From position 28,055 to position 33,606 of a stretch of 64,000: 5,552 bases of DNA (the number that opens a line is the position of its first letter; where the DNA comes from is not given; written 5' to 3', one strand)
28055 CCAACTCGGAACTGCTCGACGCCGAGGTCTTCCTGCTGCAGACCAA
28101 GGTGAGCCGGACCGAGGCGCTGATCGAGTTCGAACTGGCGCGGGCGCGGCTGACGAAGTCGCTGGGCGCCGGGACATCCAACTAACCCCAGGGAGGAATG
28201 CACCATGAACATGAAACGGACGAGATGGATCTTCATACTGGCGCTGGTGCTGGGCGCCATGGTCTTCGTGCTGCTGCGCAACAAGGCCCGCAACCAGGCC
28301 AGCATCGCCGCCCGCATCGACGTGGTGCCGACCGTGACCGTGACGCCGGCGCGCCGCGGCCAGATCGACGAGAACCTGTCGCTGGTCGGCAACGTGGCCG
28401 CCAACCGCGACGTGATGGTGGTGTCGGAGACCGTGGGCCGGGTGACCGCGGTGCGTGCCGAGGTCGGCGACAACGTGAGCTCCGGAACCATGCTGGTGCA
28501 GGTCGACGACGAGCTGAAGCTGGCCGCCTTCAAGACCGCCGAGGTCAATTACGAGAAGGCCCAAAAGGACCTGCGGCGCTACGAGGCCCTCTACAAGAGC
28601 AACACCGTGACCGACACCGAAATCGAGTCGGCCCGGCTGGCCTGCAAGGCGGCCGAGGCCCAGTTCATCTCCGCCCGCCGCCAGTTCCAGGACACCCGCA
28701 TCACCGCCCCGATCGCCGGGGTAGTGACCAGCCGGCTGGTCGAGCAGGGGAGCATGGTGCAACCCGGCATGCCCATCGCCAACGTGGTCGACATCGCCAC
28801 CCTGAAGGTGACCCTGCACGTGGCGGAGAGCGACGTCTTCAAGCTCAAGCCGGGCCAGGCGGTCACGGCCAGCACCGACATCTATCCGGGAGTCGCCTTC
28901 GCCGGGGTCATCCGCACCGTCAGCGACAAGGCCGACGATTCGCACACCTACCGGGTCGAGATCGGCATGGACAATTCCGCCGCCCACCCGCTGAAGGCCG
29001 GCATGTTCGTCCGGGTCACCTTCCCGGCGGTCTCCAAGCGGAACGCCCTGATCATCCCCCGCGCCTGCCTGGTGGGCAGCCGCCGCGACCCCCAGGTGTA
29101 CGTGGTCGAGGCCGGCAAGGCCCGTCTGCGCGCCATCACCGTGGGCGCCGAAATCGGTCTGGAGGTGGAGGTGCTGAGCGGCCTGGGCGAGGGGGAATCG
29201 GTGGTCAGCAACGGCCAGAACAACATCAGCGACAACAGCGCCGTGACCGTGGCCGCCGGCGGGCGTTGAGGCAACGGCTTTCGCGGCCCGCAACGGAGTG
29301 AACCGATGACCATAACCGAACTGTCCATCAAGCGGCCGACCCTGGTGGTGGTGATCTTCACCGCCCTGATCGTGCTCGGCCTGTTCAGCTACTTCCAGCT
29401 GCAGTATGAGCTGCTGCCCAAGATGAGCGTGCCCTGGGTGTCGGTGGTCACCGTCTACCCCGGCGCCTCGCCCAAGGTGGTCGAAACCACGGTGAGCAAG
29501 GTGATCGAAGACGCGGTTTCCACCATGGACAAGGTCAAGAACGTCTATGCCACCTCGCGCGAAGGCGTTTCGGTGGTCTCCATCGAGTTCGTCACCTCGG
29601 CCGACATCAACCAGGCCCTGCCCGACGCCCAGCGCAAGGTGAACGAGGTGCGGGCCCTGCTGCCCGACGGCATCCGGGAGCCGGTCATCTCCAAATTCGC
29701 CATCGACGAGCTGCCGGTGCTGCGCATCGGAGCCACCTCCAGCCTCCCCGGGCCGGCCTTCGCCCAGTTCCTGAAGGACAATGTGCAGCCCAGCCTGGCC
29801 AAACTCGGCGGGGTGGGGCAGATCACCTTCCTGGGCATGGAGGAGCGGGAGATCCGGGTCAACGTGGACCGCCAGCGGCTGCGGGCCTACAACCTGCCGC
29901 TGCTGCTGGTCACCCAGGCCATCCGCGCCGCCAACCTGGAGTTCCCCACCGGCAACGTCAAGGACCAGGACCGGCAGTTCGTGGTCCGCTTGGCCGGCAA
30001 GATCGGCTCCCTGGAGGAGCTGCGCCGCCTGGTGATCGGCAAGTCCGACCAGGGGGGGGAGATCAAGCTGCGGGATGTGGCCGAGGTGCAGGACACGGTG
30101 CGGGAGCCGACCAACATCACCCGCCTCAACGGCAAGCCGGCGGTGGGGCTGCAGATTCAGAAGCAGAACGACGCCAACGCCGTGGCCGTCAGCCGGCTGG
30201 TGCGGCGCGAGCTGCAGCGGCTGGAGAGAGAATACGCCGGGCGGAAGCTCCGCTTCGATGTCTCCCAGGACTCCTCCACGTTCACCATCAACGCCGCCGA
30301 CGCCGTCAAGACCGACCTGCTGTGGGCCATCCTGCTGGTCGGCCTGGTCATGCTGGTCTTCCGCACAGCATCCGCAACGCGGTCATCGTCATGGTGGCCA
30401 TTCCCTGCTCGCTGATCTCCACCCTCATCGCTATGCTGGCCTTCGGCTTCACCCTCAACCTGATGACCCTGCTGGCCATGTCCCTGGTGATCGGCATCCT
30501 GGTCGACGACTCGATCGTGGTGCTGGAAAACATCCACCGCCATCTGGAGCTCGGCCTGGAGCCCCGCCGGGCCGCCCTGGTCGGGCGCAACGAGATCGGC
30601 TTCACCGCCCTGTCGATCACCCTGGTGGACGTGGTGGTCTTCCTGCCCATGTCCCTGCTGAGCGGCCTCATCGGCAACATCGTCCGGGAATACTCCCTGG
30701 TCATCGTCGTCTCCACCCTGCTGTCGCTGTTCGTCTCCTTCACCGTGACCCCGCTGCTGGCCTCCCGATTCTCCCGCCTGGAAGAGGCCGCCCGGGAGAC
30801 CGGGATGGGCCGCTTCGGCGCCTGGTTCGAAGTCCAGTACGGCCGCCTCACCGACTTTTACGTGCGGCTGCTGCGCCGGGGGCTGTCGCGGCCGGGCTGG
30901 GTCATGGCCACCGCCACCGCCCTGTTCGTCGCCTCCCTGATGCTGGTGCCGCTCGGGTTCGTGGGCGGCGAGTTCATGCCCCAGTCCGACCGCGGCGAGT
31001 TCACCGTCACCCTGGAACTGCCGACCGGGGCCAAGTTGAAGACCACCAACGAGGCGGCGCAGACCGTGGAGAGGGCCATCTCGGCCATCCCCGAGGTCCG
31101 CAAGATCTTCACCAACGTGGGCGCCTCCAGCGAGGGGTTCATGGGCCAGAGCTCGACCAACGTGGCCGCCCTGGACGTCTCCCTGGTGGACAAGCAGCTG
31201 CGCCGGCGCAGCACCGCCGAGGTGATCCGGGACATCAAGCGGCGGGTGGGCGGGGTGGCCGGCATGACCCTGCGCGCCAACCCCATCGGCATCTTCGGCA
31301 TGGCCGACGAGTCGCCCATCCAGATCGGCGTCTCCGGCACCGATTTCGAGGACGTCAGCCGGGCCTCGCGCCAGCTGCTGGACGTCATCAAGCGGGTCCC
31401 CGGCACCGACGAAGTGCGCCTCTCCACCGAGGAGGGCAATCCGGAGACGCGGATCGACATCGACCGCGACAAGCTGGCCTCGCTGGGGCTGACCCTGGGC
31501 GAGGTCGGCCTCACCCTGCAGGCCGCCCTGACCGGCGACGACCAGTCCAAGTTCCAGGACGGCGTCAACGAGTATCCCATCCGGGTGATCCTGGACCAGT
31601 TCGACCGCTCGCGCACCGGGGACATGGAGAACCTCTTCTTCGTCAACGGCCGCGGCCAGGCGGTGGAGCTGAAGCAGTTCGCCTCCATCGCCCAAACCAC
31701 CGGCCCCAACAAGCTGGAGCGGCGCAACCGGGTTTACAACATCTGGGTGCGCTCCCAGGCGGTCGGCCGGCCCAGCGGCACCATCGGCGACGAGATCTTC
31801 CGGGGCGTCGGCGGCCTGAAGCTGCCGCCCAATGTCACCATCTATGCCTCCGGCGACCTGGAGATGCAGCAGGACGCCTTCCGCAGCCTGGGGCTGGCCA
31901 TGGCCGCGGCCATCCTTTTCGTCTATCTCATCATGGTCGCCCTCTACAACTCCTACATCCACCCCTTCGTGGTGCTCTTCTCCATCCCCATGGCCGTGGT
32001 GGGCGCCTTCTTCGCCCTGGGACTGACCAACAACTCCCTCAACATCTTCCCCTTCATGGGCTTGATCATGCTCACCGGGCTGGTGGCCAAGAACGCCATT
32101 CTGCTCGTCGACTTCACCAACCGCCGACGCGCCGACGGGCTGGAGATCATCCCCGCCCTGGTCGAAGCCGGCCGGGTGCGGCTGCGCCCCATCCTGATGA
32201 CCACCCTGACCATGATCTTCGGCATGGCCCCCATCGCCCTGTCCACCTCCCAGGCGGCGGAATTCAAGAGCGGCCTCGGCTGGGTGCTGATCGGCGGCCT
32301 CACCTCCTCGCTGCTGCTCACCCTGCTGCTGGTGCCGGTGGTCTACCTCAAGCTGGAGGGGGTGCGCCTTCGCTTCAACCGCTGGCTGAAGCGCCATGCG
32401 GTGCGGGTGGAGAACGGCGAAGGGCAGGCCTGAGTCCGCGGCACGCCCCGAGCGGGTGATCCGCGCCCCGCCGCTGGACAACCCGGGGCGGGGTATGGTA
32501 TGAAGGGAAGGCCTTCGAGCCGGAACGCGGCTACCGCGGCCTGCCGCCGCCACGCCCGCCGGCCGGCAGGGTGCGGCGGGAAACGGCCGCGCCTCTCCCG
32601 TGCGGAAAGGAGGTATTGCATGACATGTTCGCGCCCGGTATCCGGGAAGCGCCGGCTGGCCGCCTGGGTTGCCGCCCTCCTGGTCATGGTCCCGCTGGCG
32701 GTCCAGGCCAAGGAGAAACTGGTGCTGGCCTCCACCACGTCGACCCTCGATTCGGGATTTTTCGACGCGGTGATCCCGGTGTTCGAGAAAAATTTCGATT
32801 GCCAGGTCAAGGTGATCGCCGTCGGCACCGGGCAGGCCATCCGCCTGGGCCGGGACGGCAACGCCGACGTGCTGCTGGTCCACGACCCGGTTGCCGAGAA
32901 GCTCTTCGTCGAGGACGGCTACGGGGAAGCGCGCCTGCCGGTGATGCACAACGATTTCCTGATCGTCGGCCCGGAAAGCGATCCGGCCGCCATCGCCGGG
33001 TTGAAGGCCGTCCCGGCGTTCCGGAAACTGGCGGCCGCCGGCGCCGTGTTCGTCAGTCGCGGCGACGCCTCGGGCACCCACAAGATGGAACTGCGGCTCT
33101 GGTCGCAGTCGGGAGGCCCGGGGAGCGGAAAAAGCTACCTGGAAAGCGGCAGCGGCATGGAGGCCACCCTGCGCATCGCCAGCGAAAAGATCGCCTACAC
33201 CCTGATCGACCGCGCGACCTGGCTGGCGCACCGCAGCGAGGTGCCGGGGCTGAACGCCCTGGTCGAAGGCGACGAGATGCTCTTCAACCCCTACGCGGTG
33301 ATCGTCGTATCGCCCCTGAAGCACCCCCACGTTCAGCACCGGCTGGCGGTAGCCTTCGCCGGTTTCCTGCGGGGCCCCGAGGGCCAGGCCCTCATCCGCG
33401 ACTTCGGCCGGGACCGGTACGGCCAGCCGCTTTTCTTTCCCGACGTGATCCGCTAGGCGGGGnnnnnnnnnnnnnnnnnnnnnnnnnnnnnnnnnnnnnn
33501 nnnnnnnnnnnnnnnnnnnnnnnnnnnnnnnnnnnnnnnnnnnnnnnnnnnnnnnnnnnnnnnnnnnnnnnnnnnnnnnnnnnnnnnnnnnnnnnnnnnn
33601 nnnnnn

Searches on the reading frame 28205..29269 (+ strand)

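Call 18: search_protein_families(library=pfam, proteins=[window:28205-29269:+], max_evalue=0.001)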
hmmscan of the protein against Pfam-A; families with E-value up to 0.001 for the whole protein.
window:28205-29269:+ (354 aa): 4 families
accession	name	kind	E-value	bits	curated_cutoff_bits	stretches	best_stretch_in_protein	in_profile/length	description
PF16576.10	HlyD_D23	-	3.1e-25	89.1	30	1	54-269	2-214/214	Barrel-sandwich domain of CusB or HlyD membrane-fusion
PF13437.12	HlyD_3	-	1.4e-18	68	22.2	1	166-266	2-106/106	HlyD family secretion protein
PF00364.28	Biotin_lipoyl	-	6.2e-06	26.4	22.1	0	164-193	43-72/73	Biotin-requiring enzyme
PF13533.13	Biotin_lipoyl_2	-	0.00019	21.6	29.8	0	165-188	2-25/32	Biotin-lipoyl like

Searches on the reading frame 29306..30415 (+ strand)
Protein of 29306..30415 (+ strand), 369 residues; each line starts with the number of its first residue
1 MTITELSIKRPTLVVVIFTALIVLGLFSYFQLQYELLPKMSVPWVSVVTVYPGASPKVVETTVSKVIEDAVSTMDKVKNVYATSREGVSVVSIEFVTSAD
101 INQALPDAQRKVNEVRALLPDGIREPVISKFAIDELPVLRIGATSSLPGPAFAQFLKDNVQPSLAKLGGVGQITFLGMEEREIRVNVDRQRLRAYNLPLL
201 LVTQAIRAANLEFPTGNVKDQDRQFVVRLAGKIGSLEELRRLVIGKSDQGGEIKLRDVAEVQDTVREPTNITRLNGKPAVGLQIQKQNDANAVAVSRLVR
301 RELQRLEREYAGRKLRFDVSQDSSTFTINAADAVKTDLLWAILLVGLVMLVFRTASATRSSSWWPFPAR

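Call 18: search_protein_families(library=pfam, proteins=[window:29306-30415:+], max_evalue=0.001)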
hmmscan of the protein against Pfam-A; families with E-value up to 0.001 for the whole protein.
window:29306-30415:+ (369 aa): 1 family
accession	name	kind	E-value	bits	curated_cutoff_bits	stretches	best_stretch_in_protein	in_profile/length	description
PF00873.25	ACR_tran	-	4.4e-85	286.7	28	1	4-352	2-351/1021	AcrB/AcrD/AcrF family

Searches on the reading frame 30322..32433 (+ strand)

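Call 18: search_protein_families(library=pfam, proteins=[window:30322-32433:+], max_evalue=0.001)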
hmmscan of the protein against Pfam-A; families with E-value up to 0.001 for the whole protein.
window:30322-32433:+ (703 aa): 2 families
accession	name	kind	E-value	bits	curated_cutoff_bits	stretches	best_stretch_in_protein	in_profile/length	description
PF00873.25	ACR_tran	-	3e-164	548.7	28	1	16-678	354-1020/1021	AcrB/AcrD/AcrF family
PF03176.21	MMPL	-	1.9e-06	27.5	20.5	1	502-676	120-300/333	MMPL family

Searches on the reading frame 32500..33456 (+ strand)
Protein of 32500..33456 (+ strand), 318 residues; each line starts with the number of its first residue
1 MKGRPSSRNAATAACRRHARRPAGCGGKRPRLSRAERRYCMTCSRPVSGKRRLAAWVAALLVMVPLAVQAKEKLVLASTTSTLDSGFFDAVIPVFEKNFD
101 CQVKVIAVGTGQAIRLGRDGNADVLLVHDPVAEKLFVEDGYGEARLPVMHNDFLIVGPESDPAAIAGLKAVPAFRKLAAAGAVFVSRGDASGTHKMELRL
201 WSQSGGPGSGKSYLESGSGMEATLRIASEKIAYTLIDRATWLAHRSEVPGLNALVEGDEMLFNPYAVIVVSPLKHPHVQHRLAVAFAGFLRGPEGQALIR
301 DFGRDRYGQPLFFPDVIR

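Call 18: search_protein_families(library=pfam, proteins=[window:32500-33456:+], max_evalue=0.001)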
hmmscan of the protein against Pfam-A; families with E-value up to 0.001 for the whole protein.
window:32500-33456:+ (318 aa): 2 families
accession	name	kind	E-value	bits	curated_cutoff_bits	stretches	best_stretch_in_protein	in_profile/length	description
PF12849.12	PBP_like_2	-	1.4e-37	130.3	27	1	75-290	12-263/267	PBP superfamily domain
PF13531.11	SBP_bac_11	-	1.4e-12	48.3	25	1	87-303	12-225/227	Bacterial extracellular solute-binding protein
